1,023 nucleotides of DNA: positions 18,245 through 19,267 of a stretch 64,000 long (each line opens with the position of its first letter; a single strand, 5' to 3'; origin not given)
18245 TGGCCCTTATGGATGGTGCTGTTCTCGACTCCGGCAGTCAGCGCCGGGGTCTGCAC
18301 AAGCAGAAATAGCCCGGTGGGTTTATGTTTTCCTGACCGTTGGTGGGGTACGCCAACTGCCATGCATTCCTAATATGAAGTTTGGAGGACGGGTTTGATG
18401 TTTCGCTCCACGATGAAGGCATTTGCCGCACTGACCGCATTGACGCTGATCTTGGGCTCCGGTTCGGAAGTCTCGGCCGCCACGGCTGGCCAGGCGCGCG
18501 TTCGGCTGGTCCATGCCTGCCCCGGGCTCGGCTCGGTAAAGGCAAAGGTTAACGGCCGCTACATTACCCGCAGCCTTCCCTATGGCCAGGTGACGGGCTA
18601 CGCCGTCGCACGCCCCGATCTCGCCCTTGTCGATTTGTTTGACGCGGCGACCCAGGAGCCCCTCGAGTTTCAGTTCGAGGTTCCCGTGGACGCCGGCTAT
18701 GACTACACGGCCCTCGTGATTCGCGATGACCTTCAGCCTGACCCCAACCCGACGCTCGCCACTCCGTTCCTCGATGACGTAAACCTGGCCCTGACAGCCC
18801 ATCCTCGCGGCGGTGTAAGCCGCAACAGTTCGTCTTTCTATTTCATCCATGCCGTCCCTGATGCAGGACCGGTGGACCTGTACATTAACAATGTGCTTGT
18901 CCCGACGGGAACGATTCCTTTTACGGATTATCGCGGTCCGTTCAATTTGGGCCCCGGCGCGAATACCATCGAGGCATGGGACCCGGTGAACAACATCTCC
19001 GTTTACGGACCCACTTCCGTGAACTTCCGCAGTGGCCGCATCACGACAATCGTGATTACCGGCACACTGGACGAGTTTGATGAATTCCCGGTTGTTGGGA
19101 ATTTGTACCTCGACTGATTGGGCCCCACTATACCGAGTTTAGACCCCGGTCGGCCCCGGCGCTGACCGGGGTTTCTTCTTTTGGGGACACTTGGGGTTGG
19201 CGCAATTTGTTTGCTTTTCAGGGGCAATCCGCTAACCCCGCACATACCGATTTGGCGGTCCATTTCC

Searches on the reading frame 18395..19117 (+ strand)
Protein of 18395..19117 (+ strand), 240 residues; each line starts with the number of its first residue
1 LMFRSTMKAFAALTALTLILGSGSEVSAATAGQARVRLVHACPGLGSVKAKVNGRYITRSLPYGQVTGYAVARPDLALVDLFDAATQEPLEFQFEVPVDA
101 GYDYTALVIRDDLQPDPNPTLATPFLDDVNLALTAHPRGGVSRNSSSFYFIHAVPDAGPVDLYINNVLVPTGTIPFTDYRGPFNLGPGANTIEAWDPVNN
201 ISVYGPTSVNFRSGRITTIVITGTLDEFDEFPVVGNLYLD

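Call 3: search_protein_families(library=pfam, proteins=[window:18395-19117:+], max_evalue=0.01)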
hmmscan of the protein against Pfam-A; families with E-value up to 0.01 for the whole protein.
window:18395-19117:+ (240 aa): 1 family
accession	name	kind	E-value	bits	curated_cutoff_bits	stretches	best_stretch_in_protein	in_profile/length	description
PF14344.12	DUF4397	-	8.3e-21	75.2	30.6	2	149-229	4-86/119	Domain of unknown function (DUF4397)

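Call 4: search_protein_families(library=ncbifam, proteins=[window:18395-19117:+], max_evalue=0.01)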
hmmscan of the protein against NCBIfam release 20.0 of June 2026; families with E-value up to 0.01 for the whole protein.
window:18395-19117:+ (240 aa): 0 families

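Call 74: search_protein_families(library=padloc, proteins=[window:18395-19117:+], max_evalue=0.001)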
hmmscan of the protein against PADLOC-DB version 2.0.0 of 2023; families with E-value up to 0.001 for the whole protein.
window:18395-19117:+ (240 aa): 0 families
